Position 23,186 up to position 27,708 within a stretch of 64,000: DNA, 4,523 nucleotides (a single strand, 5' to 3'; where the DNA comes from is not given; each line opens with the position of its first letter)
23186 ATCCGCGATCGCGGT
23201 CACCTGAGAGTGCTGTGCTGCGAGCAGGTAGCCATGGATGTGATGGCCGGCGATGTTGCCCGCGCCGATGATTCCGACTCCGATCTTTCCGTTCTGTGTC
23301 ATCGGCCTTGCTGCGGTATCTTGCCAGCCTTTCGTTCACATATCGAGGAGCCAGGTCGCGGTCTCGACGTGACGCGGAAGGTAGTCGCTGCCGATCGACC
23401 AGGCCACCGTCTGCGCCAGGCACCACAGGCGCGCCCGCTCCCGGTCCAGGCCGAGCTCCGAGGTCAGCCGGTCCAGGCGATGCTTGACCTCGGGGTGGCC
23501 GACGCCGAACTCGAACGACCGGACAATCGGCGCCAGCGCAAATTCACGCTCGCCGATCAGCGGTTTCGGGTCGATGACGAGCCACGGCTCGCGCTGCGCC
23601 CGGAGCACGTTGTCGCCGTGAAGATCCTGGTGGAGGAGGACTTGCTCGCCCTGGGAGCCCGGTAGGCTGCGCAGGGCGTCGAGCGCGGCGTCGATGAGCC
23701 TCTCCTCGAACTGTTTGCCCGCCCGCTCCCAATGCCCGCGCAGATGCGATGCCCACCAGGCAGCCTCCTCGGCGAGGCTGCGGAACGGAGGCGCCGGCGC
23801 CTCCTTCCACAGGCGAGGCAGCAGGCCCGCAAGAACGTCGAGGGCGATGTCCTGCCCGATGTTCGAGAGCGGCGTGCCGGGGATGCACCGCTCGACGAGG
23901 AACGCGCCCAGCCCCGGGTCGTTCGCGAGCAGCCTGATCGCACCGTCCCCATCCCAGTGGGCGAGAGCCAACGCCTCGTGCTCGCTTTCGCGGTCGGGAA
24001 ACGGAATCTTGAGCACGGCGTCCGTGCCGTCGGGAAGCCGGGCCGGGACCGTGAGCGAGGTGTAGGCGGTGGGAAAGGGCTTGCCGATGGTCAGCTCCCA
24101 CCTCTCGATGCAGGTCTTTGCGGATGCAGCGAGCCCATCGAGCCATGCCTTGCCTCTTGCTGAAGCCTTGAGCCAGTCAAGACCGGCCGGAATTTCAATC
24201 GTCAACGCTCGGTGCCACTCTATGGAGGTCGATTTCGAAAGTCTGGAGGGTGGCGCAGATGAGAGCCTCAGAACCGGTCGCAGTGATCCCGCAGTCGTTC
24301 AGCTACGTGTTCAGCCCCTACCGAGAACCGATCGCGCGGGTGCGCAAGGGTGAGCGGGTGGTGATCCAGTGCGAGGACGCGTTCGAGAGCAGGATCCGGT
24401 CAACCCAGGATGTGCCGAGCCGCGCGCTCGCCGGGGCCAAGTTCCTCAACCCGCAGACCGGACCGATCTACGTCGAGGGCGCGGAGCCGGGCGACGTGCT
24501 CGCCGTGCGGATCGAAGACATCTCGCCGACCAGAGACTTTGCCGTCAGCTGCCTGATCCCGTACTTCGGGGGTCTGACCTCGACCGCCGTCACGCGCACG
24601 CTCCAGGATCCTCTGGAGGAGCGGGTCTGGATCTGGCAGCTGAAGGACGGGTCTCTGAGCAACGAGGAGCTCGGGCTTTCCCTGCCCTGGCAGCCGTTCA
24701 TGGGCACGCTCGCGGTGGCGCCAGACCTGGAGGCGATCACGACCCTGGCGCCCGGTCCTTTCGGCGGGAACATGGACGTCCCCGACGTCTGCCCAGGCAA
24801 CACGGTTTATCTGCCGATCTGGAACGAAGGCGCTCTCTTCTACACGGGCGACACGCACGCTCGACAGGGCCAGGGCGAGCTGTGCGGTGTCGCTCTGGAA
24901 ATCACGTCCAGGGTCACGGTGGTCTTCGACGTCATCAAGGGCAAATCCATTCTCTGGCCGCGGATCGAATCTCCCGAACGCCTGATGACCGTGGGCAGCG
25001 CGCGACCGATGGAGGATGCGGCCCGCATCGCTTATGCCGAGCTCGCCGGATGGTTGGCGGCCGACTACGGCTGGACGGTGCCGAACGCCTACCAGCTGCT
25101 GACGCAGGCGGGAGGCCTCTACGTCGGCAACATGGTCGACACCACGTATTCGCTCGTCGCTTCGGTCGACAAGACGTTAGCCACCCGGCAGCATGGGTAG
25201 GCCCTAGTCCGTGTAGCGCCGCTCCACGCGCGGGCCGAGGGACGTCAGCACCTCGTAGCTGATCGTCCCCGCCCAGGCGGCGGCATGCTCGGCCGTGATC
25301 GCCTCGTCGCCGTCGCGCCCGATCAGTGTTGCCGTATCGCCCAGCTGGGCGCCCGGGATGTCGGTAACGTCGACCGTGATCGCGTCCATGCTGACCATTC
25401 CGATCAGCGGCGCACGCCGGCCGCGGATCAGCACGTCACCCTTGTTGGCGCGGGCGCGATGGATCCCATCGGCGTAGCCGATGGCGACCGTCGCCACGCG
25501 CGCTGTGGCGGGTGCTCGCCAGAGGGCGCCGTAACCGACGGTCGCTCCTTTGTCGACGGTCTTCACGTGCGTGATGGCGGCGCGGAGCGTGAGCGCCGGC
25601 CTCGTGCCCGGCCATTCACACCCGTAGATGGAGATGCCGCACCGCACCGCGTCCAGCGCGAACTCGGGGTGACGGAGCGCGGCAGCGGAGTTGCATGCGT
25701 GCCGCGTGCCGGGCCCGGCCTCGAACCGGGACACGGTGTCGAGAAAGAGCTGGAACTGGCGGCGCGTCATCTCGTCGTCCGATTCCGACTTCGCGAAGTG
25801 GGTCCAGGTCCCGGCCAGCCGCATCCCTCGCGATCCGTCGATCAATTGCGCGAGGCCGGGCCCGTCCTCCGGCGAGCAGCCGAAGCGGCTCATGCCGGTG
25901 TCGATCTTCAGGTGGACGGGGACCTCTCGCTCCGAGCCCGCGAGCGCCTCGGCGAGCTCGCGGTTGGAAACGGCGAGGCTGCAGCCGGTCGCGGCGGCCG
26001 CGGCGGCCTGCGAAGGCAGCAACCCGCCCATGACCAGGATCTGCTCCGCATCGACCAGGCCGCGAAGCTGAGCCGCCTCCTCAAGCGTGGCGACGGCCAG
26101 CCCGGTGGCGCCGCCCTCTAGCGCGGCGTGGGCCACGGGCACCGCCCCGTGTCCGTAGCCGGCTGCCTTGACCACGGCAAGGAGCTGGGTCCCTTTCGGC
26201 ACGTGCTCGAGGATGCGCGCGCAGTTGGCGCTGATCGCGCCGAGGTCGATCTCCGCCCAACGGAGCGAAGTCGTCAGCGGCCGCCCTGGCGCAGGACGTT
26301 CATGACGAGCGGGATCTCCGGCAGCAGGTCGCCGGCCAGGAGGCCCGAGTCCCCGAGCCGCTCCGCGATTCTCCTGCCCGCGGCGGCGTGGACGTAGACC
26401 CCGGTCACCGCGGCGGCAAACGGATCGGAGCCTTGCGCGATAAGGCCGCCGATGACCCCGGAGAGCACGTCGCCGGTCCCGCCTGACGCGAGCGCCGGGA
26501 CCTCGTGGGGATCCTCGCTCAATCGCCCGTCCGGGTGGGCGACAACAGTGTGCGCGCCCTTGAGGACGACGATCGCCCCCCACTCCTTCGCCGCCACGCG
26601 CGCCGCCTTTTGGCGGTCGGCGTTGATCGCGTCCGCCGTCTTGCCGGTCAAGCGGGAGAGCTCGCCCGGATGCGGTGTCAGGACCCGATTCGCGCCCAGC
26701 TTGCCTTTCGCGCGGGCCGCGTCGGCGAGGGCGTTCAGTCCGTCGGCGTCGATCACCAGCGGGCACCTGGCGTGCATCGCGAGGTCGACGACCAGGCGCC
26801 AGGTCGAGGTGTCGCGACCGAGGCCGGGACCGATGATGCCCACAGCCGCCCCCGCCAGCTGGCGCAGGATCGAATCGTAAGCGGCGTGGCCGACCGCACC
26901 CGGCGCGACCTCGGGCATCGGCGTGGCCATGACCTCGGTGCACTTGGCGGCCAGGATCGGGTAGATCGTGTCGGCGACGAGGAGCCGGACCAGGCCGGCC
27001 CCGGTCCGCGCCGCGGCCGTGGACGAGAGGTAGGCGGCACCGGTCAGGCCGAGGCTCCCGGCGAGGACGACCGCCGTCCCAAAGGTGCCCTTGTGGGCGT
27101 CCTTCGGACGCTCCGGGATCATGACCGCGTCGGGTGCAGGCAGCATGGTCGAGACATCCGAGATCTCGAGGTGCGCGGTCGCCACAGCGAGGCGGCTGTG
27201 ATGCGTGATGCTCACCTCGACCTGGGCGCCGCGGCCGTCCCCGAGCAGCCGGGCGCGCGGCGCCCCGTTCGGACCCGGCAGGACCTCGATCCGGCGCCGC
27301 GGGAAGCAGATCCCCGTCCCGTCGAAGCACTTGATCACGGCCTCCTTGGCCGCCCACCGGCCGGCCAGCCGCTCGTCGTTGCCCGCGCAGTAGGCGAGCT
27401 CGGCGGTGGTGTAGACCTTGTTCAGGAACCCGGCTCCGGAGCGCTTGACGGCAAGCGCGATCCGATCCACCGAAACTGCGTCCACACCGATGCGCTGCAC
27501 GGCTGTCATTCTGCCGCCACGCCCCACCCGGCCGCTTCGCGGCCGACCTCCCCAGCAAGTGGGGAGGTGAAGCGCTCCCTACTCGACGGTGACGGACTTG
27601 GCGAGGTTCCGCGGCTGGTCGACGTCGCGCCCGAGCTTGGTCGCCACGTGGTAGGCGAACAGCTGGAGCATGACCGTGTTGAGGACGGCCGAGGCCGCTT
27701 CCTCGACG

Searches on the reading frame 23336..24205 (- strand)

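Call 7: search_protein_families(library=pfam, proteins=[window:23336-24205:-], max_evalue=0.001)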
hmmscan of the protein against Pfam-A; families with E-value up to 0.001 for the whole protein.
window:23336-24205:- (289 aa): 2 families
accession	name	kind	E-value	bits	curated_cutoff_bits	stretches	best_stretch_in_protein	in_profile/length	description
PF04655.20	APH_6_hur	-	1.8e-37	129.5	27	1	35-267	1-242/252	Aminoglycoside/hydroxyurea antibiotic resistance kinase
PF01636.29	APH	-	2.7e-08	34.3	23.2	1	50-212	11-193/239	Phosphotransferase enzyme family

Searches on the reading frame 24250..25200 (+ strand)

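Call 7: search_protein_families(library=pfam, proteins=[window:24250-25200:+], max_evalue=0.001)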
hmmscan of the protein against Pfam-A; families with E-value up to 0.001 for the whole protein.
window:24250-25200:+ (316 aa): 1 family
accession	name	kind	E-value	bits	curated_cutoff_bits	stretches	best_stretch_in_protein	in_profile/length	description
PF03069.20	FmdA_AmdA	-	2.8e-33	115.8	27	2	161-234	199-281/373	Acetamidase/Formamidase family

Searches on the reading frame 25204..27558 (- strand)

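Call 7: search_protein_families(library=pfam, proteins=[window:25204-27558:-], max_evalue=0.001)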
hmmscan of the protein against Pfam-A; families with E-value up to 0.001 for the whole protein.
window:25204-27558:- (784 aa): 2 families
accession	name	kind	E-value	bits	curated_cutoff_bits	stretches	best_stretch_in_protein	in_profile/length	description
PF01168.26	Ala_racemase_N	-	7.3e-60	202.8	24.1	1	437-647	1-218/220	Alanine racemase, N-terminal domain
PF00842.27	Ala_racemase_C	-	3.5e-45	153.1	25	1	655-782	1-127/127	Alanine racemase, C-terminal domain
